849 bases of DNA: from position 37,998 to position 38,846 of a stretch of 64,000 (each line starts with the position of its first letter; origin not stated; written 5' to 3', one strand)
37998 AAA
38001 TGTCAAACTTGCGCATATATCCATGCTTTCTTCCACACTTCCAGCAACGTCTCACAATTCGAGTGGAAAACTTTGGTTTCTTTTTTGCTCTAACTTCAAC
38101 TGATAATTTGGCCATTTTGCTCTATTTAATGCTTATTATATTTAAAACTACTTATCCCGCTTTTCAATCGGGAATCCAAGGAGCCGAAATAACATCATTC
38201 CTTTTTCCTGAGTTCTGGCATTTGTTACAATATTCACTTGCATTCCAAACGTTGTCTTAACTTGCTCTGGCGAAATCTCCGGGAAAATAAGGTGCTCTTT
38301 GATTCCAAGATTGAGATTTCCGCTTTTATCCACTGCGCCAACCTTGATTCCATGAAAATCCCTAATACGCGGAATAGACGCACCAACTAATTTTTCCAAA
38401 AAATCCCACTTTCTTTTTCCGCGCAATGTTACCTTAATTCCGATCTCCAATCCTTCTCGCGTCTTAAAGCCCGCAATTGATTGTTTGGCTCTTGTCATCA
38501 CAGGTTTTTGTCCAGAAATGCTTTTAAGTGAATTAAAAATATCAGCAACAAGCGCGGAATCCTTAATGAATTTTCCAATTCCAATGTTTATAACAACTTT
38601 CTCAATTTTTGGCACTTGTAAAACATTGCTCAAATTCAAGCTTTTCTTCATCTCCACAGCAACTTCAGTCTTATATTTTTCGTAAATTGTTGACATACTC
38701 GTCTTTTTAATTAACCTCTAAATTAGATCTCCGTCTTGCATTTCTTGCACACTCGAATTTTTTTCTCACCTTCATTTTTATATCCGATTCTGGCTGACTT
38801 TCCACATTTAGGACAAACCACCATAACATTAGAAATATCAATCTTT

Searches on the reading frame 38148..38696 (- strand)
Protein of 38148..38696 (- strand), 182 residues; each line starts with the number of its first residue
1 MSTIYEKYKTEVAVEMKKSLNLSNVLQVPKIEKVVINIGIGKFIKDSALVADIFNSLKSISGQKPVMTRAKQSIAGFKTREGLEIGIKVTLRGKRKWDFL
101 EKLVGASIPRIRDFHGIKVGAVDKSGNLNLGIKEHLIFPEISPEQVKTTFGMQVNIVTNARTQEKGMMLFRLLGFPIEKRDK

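Call 60: search_protein_families(library=pfam, proteins=[window:38148-38696:-], max_evalue=0.001)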
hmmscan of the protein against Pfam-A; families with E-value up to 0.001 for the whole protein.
window:38148-38696:- (182 aa): 2 families
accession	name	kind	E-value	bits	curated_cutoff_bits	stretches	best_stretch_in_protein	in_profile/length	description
PF00673.26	Ribosomal_L5_C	-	8.6e-31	106.4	27.8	1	84-176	1-93/94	ribosomal L5P family C-terminus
PF00281.24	Ribosomal_L5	-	4.1e-21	75.5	34.9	1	24-80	1-57/57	Ribosomal protein L5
